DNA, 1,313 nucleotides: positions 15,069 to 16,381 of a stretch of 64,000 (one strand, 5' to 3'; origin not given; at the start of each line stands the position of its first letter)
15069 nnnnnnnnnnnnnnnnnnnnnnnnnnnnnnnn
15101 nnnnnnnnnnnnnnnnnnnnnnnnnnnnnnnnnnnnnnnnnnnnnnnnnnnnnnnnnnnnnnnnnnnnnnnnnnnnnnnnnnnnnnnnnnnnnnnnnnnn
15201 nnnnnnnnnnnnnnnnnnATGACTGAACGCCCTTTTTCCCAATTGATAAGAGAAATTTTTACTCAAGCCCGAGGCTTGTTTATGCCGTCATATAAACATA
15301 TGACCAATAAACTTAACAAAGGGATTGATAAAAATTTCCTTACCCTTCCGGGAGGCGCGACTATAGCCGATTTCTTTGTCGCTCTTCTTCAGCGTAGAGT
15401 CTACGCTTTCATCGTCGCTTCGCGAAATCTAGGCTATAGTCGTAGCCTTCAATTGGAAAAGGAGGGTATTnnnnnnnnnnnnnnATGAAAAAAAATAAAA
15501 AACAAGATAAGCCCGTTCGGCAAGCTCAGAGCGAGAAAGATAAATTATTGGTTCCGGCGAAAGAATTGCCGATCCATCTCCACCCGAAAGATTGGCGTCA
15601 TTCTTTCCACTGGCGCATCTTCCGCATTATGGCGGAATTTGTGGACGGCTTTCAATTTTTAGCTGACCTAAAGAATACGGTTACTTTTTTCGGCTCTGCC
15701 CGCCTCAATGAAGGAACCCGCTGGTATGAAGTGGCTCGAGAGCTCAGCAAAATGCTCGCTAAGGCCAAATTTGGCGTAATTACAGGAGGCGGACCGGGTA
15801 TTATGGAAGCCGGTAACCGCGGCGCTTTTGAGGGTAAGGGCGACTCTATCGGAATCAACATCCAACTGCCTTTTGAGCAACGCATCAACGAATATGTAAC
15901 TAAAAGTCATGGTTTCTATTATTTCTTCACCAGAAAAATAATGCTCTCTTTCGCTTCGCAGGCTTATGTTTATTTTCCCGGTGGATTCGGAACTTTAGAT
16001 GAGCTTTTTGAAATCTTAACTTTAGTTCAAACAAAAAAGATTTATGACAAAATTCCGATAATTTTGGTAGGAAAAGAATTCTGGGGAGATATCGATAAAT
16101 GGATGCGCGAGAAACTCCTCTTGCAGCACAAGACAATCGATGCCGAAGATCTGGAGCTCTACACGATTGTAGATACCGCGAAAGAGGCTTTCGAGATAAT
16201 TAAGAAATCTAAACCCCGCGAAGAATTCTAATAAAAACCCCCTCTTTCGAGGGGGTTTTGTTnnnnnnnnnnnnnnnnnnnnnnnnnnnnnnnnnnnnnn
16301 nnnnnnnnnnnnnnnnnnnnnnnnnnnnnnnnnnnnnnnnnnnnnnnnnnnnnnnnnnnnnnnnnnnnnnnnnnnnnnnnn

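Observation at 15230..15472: Duplicated ~245-nt element upstream of the LOG-family gene and dnaX looks like structured RNA, not a protein gene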

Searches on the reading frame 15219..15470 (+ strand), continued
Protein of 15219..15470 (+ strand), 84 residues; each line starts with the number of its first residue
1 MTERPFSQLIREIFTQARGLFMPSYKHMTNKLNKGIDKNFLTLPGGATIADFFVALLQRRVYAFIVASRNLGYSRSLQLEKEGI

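Call 85: list_cluster_members(proteins=[P0009, P0016, P0017, P0019, P0021, P0022, P0025, P0030, P0037, P0045])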
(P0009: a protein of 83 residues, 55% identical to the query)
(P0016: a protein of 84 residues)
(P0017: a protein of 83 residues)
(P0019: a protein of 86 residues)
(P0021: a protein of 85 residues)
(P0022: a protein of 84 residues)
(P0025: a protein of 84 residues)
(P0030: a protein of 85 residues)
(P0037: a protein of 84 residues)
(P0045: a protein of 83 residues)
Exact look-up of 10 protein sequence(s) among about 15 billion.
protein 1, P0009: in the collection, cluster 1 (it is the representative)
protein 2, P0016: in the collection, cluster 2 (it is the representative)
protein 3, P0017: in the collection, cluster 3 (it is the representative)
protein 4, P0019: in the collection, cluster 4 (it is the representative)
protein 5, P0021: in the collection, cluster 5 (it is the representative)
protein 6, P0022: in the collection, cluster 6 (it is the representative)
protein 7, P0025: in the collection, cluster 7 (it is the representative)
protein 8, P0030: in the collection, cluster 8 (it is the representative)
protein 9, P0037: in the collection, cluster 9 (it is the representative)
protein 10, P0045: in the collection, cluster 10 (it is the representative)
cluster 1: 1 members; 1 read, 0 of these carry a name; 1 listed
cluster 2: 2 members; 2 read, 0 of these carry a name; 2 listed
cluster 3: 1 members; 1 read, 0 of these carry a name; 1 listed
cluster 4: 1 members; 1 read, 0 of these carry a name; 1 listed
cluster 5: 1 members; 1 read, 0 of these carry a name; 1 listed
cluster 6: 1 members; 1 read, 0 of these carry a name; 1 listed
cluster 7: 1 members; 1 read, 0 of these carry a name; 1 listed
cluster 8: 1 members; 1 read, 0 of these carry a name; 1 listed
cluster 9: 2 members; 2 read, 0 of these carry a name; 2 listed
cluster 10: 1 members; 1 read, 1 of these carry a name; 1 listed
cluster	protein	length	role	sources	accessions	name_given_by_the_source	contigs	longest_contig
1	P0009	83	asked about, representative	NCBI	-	-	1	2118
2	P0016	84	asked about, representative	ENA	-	-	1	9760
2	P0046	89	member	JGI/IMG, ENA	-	-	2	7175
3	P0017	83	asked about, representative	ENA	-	-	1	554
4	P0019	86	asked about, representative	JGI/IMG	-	-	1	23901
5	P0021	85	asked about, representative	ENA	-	-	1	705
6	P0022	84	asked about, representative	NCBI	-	-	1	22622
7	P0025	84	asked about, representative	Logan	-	-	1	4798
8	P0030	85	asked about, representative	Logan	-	-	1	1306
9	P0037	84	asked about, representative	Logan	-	-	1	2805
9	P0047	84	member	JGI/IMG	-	-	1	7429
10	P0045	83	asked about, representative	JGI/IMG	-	hypothetical protein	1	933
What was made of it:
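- Tried and rejected: Cluster look-ups gave no taxon names (call 85).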

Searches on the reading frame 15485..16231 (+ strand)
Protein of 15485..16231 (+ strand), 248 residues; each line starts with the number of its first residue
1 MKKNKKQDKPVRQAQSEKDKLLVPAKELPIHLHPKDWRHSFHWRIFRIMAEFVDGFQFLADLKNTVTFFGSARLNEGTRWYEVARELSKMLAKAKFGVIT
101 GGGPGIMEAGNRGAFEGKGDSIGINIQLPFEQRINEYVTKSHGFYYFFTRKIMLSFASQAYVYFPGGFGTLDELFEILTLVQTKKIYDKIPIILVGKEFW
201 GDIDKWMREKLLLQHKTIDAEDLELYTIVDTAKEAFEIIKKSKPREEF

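Call 76: search_protein_families(library=pfam, proteins=[window:15485-16231:+], max_evalue=0.001)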
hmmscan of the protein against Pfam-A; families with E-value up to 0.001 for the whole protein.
window:15485-16231:+ (248 aa): 2 families
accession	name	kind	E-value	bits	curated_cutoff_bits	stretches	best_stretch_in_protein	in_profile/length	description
PF03641.19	Lysine_decarbox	-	8.9e-31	107.2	27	1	107-237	1-129/131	Possible lysine decarboxylase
PF18306.6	LDcluster4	-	7e-13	48.9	26.3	1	65-175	3-111/151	SLOG cluster4 family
